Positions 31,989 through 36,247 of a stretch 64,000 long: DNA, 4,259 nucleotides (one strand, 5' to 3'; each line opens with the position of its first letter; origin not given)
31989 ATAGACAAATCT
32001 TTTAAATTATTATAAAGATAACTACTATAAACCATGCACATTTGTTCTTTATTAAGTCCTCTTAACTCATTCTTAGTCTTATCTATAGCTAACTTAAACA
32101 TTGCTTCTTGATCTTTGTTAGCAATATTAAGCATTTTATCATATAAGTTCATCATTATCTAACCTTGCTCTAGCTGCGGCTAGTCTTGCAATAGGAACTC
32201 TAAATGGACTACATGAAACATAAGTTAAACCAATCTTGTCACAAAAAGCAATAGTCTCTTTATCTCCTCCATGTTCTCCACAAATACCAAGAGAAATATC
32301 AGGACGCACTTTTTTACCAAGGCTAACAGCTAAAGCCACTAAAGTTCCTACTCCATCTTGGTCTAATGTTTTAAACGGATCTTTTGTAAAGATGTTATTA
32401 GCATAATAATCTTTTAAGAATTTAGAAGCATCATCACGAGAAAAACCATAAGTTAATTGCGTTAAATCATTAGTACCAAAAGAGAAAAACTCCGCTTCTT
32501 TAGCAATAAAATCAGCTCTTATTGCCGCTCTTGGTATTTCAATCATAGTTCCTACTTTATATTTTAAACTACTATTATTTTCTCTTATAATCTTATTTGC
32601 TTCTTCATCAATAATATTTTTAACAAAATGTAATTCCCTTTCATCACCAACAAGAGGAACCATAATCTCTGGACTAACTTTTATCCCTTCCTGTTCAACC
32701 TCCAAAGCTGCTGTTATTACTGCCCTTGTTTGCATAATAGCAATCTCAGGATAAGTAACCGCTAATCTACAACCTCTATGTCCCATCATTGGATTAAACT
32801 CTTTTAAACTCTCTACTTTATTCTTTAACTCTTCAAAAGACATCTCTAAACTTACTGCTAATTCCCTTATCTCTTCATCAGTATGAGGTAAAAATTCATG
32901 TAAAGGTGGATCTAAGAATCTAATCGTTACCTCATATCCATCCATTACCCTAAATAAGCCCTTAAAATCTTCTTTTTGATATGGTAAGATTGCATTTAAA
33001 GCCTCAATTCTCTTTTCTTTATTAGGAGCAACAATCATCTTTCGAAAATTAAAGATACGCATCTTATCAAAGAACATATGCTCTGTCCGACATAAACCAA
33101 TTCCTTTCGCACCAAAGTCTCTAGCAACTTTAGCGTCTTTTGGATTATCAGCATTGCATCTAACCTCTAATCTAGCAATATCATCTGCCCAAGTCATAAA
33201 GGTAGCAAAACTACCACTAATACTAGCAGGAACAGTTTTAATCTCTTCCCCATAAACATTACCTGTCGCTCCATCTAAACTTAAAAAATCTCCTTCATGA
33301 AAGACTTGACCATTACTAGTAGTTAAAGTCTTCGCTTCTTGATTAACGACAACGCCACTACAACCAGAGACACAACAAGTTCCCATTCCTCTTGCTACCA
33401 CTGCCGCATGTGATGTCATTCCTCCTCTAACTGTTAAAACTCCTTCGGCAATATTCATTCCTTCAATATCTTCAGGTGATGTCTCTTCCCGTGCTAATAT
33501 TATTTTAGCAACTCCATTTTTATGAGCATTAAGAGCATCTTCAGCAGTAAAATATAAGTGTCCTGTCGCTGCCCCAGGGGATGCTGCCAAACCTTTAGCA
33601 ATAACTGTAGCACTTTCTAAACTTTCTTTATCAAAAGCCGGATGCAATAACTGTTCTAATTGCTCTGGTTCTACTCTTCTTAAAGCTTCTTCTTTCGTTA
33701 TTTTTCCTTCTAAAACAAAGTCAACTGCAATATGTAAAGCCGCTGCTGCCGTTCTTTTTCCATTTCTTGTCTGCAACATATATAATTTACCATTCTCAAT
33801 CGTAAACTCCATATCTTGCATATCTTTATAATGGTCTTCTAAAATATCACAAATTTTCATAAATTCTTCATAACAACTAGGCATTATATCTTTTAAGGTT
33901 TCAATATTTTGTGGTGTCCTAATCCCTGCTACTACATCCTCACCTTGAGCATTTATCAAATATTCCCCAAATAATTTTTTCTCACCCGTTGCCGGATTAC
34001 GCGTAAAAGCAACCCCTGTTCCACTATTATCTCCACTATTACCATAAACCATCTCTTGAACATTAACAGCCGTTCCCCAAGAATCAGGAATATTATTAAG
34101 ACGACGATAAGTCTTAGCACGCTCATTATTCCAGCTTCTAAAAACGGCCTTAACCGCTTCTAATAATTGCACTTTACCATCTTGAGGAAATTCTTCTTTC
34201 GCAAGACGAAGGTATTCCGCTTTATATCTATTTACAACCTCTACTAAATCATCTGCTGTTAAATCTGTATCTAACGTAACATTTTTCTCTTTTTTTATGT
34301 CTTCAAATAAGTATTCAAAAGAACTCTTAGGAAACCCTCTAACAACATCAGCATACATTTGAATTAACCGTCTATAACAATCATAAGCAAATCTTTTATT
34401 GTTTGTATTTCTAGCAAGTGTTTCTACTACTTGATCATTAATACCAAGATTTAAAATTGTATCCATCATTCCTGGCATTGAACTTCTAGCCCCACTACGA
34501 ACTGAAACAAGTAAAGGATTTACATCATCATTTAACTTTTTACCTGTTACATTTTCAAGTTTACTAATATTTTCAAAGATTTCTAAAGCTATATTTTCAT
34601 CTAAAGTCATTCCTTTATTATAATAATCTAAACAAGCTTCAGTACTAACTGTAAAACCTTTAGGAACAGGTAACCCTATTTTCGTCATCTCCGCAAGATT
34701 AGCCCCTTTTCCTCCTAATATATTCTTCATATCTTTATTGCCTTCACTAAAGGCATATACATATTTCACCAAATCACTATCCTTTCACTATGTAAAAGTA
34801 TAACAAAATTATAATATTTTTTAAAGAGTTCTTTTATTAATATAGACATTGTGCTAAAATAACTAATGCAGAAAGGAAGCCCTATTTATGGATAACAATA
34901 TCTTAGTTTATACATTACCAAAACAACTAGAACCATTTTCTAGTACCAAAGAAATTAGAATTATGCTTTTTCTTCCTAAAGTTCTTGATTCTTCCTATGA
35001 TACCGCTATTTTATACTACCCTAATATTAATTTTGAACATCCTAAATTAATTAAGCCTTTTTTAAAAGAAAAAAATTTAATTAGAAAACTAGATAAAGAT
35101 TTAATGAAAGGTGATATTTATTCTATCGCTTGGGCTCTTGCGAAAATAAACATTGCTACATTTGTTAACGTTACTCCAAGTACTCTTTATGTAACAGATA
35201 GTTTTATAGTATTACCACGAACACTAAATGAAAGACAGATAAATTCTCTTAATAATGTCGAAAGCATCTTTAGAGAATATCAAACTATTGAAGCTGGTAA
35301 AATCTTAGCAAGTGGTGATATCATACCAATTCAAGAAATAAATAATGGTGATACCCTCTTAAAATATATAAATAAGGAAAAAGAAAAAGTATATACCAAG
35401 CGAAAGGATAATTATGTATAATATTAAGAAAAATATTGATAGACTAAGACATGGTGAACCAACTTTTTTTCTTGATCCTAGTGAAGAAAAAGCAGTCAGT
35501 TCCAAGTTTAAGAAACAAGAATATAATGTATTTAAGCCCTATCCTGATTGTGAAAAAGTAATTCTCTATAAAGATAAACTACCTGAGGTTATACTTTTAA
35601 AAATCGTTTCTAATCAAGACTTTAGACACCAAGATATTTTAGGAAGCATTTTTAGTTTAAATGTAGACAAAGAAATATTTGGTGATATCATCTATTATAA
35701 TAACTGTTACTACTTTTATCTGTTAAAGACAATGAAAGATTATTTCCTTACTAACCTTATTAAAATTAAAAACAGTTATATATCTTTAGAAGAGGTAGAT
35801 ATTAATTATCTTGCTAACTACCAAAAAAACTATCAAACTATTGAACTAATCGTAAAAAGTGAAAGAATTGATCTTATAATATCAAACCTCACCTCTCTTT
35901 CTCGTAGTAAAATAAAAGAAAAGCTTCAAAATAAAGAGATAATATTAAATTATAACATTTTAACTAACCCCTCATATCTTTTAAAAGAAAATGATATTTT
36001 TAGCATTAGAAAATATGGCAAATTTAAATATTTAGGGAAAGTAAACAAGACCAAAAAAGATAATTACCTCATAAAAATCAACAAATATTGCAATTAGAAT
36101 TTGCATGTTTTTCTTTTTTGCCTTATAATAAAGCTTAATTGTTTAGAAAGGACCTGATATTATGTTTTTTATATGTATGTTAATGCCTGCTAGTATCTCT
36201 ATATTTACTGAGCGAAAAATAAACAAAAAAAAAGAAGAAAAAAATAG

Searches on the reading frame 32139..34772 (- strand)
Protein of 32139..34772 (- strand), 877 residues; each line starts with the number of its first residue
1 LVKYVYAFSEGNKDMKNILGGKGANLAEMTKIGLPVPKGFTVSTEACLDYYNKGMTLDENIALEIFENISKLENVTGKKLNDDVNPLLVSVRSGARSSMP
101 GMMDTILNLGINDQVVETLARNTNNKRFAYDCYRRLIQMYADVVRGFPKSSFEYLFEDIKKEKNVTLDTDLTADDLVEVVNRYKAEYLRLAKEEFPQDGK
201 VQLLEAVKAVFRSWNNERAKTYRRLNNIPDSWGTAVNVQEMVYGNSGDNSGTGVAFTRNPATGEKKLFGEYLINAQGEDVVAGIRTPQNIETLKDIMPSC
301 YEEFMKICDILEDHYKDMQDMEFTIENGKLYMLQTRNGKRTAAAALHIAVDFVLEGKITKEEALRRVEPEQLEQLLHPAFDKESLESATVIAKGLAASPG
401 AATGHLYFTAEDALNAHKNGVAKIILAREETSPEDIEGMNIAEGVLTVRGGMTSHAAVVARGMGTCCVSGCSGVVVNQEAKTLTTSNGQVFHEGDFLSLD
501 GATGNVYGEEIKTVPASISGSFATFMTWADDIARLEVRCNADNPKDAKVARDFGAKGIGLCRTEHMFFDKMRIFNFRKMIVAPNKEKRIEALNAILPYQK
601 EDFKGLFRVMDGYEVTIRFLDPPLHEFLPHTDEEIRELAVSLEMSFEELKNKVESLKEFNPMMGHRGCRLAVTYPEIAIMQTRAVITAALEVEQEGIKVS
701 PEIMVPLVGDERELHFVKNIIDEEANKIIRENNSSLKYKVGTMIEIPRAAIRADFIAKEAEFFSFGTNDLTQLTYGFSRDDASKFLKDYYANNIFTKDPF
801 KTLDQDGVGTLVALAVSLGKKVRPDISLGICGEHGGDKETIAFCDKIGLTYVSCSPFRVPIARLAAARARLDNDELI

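Call 23: search_protein_families(library=pfam, proteins=[window:32139-34772:-])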
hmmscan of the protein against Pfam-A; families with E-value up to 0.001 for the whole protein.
window:32139-34772:- (877 aa): 3 families
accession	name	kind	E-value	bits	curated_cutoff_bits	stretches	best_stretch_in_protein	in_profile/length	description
PF02896.24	PEP-utilizers_C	-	1.2e-75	254.8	22.8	1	520-869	5-291/293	PEP-utilising enzyme, PEP-binding domain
PF01326.24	PPDK_N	-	1.3e-57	196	27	3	57-294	73-224/328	Pyruvate phosphate dikinase, AMP/ATP-binding domain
PF00391.29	PEP-utilizers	-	2.5e-21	75.5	23.1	1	424-504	5-72/72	PEP-utilising enzyme, mobile domain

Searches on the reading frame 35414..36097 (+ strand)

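Call 81: search_protein_families(library=pfam, proteins=[window:35414-36097:+])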
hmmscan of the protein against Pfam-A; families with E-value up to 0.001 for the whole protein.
window:35414-36097:+ (227 aa): 1 family
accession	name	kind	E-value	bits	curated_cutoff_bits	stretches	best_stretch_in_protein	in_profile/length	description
PF17774.7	YlmH_RBD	-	5.3e-12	46.4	23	1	69-130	21-82/84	Putative RNA-binding domain in YlmH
